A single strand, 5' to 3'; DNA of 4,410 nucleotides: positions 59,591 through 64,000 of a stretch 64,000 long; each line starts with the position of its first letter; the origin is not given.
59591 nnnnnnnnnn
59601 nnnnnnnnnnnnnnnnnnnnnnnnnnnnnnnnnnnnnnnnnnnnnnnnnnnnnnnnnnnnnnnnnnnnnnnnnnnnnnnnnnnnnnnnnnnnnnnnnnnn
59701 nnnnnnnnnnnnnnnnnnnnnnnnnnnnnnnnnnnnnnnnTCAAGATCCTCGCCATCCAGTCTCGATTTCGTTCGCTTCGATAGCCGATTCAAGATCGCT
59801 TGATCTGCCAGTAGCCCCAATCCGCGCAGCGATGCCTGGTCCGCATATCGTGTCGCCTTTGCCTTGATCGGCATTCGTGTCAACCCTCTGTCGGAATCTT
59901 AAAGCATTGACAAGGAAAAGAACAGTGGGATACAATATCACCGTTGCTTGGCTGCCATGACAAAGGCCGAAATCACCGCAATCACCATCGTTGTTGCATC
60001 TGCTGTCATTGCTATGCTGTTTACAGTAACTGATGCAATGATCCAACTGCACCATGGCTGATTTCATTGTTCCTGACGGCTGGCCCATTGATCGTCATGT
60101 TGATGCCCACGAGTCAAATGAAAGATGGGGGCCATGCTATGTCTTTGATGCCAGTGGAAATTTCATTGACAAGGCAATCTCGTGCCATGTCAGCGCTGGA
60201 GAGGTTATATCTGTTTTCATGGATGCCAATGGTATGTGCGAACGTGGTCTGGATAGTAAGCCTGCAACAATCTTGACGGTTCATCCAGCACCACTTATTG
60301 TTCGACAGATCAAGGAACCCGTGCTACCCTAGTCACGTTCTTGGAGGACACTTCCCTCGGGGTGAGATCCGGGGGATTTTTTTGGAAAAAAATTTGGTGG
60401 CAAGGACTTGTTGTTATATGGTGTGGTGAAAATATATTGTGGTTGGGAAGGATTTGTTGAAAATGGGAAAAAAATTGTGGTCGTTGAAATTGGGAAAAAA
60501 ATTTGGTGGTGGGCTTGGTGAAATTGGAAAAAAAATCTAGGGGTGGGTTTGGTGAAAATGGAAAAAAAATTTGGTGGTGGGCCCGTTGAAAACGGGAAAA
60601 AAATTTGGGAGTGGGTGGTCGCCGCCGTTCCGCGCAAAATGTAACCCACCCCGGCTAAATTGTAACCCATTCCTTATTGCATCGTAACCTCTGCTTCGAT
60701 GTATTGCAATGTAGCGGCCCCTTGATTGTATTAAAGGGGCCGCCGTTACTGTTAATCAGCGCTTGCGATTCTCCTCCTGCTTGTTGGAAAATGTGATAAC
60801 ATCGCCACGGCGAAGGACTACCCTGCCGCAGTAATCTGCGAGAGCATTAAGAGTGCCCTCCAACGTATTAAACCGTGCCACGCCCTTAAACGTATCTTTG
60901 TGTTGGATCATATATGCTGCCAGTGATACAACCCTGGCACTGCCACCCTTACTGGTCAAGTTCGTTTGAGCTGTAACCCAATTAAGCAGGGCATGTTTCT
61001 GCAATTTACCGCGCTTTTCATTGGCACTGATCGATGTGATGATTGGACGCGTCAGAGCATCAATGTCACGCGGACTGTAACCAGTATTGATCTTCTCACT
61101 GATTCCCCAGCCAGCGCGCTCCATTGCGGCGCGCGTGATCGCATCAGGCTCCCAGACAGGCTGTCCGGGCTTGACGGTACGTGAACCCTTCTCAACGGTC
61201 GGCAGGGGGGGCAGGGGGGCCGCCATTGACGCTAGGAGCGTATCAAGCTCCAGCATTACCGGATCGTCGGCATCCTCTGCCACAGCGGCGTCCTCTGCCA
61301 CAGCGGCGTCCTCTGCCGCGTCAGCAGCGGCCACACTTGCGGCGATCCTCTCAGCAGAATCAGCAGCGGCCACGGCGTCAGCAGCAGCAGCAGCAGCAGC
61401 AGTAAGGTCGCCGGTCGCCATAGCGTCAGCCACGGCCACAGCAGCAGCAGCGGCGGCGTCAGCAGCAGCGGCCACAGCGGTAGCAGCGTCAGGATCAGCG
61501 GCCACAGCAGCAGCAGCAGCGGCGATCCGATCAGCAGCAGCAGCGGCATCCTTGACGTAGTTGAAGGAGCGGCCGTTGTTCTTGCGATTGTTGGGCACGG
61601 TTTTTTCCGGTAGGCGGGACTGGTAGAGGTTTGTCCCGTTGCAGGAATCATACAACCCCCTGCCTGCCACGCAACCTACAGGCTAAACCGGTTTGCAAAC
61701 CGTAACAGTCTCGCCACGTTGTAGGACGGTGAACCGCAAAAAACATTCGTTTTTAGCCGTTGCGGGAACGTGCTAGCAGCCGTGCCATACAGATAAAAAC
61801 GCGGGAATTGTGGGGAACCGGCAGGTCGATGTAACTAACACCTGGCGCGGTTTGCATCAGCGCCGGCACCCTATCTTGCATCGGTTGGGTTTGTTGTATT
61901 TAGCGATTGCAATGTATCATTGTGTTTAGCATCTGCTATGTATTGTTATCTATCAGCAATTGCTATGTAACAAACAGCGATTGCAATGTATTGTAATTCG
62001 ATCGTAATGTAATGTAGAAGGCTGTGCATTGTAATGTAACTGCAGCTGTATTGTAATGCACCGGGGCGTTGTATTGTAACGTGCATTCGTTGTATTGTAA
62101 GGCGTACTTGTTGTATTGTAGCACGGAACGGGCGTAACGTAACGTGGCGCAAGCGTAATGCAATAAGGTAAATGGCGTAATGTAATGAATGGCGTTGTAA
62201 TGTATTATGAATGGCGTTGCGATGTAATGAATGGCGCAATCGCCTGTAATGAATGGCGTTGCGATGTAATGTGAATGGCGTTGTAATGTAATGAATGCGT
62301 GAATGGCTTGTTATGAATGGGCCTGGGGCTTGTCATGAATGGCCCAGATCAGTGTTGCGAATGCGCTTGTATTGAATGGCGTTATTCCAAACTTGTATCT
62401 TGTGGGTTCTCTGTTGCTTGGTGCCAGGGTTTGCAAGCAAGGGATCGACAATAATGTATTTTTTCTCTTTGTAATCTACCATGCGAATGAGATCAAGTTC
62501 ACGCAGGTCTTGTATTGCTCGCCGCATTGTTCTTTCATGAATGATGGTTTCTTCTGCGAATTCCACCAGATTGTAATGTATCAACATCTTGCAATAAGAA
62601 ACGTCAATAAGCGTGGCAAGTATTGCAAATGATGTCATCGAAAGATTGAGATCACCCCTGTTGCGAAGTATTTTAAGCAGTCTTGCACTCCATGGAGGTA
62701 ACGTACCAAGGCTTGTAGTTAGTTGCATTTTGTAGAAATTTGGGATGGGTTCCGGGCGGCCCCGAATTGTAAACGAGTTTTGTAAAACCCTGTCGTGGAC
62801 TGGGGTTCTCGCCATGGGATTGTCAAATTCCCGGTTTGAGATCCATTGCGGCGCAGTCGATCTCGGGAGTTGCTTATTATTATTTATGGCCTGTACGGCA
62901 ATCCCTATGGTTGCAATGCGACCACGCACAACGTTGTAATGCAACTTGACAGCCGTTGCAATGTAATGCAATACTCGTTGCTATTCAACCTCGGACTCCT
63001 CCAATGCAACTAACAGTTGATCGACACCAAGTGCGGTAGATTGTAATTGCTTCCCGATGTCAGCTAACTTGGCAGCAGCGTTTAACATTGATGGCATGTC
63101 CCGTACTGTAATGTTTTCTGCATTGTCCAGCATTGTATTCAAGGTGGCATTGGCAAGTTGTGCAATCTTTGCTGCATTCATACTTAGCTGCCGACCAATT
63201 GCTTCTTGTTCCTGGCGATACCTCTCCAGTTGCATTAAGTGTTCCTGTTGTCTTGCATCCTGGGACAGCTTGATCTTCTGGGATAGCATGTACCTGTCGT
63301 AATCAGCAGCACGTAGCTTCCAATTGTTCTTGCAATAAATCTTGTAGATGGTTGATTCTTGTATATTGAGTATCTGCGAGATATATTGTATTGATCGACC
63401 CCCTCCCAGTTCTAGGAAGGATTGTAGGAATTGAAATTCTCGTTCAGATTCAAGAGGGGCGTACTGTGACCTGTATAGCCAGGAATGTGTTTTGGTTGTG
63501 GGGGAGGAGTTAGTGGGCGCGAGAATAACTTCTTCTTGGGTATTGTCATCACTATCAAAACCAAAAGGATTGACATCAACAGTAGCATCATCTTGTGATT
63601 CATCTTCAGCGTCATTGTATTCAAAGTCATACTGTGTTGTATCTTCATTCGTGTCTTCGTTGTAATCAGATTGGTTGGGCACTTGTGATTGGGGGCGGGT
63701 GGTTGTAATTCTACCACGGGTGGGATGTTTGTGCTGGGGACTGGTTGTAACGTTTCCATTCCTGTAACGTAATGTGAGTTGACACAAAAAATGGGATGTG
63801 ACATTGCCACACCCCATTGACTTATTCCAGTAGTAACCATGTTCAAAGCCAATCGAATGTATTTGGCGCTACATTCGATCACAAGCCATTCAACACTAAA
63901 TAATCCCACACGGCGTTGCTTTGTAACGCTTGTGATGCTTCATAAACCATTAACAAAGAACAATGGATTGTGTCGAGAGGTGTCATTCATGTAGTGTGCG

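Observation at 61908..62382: A 475-bp non-coding array of about 22 same-orientation iterons with a two-helical-turn period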

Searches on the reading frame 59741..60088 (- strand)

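Call 9: search_protein_families(library=pfam, proteins=[window:59741-60088:-], max_evalue=0.1)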
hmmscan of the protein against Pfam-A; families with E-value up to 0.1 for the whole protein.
window:59741-60088:- (115 aa): 1 family
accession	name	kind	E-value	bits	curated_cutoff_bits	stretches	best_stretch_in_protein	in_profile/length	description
PF18441.6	Hen1_Lam_C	-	0.098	13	25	0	63-100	83-120/136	Hen1 La-motif C-terminal domain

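Call 10: search_protein_families(library=phrogs, proteins=[window:59741-60088:-], max_evalue=0.1)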
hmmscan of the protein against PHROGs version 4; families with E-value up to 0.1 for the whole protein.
window:59741-60088:- (115 aa): 0 families

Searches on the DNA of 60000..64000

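Call 12: search_rna_families(source=window, start=60000, end=64000, threshold=evalue, max_evalue=1)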
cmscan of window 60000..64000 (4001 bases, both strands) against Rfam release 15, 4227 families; matches with E-value up to 1: 1.
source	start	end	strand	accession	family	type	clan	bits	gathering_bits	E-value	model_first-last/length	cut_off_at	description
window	61395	61567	-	RF01390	isrG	Gene; sRNA;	-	21.3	100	0.0078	1-279/279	no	isrG Hfq binding RNA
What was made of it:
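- On Structured or known non-coding RNA: Rfam gives only a sub-threshold isrG hit elsewhere (call 12).
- There is no Rfam family (call 12), no conserved structure, and no known binder of CAUUCA.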

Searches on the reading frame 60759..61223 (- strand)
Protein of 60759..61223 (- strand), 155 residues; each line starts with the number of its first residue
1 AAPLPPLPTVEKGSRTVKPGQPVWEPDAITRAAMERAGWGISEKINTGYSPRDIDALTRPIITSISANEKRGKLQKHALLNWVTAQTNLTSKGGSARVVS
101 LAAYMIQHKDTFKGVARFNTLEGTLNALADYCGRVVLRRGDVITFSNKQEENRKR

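Call 61: predict_structure(alignment_id=A5)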
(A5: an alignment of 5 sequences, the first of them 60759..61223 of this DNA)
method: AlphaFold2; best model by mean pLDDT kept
length: 155 residues; sequences in the alignment: 5
mean_pLDDT: 48.8   pTM: 0.43
mean pLDDT of the five models: 48.8, 48.3, 38.4, 37.6, 36.8
residues with pLDDT >= 90: 0; 70-90: 0; 50-70: 61; < 50: 94
segments of 3 or more residues with pLDDT < 50: 1-34, 36-62, 64-78, 88-94, 113-115
pLDDT, mean of each block of 10 residues (from residue 1): 32 33 39 46 44 44 46 46 50 50 60 54 66 63 58 51
secondary structure, 60 per line:
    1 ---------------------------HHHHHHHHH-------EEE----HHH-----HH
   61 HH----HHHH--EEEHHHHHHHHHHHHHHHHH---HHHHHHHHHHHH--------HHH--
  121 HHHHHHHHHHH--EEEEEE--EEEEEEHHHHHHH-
elements in order: H28-36 E44-46 H59-62 H67-70 E73-75 H76-92 H96-107 H121-131 E134-139 E142-147 H148-154
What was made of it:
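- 60756..61670 (-): Ala-rich protein: acidic Ala-rich low-complexity N-terminal half and a conserved C-terminal domain, possibly a second winged helix. AlphaFold2 is poor (pLDDT 49) but gives H-H-H-beta hairpin at the C-terminus (call 61).
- Tried and rejected: The AlphaFold2 model was too poor (pLDDT 49) to justify a fold search (call 61).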
